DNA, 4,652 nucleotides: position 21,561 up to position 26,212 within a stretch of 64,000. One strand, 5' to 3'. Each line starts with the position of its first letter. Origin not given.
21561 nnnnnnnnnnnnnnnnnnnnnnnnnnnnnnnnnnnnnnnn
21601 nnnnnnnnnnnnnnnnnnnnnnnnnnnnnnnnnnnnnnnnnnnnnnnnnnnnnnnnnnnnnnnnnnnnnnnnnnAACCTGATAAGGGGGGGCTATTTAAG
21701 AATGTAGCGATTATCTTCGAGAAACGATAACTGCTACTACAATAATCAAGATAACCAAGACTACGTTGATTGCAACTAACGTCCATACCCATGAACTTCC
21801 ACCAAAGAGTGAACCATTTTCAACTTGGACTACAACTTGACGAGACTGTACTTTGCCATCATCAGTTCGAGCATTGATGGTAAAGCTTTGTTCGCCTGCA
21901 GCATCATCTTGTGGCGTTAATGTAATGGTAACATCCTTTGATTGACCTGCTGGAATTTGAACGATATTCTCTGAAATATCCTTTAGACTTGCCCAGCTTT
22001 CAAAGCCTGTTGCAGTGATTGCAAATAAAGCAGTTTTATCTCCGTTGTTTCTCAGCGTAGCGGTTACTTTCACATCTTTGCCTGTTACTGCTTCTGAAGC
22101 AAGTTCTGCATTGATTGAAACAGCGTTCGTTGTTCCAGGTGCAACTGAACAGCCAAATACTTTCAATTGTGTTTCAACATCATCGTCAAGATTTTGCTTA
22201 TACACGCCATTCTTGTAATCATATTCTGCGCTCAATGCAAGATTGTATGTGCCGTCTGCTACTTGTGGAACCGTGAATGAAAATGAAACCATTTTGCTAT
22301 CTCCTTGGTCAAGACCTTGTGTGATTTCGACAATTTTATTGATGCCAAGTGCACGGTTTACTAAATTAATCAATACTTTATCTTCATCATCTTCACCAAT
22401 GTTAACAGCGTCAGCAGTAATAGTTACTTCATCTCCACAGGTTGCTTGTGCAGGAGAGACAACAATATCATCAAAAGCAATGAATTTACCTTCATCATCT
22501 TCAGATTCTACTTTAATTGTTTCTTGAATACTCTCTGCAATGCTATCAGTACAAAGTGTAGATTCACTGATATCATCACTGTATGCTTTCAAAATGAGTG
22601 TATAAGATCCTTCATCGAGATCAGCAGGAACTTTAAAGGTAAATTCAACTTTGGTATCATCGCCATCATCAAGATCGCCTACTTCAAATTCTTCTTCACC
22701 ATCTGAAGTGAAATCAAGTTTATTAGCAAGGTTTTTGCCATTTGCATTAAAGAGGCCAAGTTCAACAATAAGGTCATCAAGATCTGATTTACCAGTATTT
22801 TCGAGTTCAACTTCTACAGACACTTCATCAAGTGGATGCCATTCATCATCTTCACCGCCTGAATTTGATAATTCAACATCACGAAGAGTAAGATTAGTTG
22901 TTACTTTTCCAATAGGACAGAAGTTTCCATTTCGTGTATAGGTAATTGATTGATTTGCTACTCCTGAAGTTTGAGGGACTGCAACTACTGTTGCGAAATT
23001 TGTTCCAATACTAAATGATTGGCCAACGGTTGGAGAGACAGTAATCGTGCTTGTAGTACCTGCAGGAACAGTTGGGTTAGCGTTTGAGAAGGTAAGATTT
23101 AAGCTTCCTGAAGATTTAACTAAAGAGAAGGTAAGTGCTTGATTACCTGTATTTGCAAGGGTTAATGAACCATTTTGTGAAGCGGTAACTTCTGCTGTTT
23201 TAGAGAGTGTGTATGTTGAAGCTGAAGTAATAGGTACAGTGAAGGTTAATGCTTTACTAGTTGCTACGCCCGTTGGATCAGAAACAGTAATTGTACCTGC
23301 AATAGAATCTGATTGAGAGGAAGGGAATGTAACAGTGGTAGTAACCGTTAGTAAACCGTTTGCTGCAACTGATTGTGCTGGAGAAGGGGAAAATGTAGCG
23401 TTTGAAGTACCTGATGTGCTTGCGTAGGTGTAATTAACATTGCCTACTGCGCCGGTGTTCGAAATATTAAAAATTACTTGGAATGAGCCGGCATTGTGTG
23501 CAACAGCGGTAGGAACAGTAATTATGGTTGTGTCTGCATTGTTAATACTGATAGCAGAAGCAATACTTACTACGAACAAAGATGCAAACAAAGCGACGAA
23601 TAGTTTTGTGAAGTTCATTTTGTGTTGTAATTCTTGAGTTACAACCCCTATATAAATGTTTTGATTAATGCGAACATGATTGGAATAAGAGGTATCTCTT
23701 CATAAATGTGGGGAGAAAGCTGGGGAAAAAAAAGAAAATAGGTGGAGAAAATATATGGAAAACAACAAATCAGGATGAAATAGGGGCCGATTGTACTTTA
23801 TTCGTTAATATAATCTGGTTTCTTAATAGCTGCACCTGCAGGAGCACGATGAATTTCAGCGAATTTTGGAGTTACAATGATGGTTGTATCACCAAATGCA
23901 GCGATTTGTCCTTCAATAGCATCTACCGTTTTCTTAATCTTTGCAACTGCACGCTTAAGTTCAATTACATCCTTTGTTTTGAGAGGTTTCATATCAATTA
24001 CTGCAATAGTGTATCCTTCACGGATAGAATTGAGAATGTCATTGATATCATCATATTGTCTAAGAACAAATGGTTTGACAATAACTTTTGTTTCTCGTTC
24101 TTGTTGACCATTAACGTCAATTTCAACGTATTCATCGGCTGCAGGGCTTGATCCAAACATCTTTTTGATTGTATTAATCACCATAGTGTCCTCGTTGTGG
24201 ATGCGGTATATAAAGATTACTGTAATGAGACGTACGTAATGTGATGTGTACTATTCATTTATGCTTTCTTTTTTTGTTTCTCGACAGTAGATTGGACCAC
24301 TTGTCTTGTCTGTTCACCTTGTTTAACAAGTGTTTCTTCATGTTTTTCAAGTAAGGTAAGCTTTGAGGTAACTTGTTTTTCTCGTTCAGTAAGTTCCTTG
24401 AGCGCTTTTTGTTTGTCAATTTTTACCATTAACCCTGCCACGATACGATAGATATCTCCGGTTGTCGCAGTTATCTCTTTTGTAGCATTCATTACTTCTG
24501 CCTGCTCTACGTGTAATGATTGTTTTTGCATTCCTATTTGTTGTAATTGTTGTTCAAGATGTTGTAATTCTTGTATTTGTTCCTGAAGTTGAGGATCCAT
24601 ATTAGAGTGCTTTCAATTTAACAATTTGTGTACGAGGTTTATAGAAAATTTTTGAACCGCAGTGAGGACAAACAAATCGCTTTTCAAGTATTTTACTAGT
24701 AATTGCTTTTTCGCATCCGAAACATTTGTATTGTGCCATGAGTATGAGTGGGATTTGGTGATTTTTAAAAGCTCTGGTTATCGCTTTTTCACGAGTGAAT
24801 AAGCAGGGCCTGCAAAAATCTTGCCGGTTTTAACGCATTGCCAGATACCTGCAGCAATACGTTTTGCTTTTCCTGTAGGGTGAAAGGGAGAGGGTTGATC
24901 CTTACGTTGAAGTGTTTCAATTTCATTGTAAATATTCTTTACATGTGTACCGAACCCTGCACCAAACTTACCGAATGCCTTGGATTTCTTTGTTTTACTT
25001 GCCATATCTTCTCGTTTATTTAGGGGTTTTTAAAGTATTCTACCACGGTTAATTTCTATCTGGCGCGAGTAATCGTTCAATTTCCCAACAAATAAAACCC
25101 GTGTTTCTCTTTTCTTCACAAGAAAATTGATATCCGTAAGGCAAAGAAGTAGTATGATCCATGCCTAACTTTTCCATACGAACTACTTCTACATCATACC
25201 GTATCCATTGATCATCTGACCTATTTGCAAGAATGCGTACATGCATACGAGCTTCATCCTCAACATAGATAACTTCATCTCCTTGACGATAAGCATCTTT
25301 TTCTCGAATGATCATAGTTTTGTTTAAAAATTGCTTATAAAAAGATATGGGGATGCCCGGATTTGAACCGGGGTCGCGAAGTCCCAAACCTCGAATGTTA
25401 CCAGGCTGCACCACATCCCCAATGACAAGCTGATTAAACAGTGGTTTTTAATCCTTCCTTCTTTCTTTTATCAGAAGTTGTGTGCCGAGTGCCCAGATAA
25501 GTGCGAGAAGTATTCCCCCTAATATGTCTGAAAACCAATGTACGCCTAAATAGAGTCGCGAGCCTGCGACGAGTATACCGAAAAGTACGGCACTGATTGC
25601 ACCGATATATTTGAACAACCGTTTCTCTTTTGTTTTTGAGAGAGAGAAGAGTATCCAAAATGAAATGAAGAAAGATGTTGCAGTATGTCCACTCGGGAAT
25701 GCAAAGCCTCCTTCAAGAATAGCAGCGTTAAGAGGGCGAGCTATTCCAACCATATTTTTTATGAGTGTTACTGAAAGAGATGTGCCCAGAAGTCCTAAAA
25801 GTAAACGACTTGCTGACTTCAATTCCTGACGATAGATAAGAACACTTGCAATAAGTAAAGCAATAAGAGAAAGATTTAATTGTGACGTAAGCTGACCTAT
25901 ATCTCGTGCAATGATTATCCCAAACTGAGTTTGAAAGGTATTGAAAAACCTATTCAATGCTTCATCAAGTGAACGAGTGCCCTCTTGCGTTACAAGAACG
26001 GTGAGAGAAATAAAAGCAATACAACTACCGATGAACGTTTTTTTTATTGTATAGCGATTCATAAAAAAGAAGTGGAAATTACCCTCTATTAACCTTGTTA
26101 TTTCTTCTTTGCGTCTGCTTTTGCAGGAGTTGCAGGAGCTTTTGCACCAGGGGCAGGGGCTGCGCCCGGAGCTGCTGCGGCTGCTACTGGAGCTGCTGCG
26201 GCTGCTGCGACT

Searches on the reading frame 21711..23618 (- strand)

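Call 63: search_protein_families(library=pfam, proteins=[window:21711-23618:-], max_evalue=0.001)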
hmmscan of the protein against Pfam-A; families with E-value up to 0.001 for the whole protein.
window:21711-23618:- (635 aa): 11 families
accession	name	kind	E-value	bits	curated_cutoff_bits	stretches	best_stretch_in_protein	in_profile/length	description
PF07705.17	CARDB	-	1e-09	39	22.7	0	387-482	10-99/101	CARDB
PF22544.2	HYDIN_VesB_CFA65-like_Ig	-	3.6e-08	34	25.5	0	513-590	18-90/100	HYDIN/CFA65/VesB-like, Ig-like domain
PF14524.12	Wzt_C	-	6.4e-08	33.1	30.4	1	244-360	11-121/143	Wzt C-terminal domain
PF11614.14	FixG_C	-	2.1e-07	31.6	25.6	0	519-593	36-111/119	IG-like fold at C-terminal of FixG, putative oxidoreductase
PF10633.15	NPCBM_assoc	-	1.2e-06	29.1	24.4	0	512-584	3-76/78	NPCBM-associated, NEW3 domain of alpha-galactosidase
PF06280.18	fn3_5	-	5.4e-06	27.5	27.6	0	122-203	12-85/112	Fn3-like domain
PF24507.1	Ig_CFAP65_4th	-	0.00012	22.9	27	0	152-195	2-45/76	CFAP65, fourth Ig-like domain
PF22067.2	Cep192_D3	-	0.0002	21.9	27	0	510-578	13-78/99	Cep192 domain 3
PF16116.10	DUF4832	-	0.00032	20.9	29.2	0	263-345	121-197/216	Domain of unknown function (DUF4832)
PF14734.12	DUF4469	-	0.00043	20.6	22.6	0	324-347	64-87/101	Domain of unknown function (DUF4469) with IG-like fold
PF01835.25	MG2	-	0.00045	21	32.8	0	297-348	34-85/96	MG2 domain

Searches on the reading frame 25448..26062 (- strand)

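Call 63: search_protein_families(library=pfam, proteins=[window:25448-26062:-], max_evalue=0.001)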
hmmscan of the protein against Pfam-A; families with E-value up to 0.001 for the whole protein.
window:25448-26062:- (204 aa): 2 families
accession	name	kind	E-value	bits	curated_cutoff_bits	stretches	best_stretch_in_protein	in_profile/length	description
PF01569.27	PAP2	-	4.2e-18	65.8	27.2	1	86-201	4-128/130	PAP2 superfamily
PF14378.12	PAP2_3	-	3.7e-07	30.6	27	1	112-191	117-188/190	PAP2 superfamily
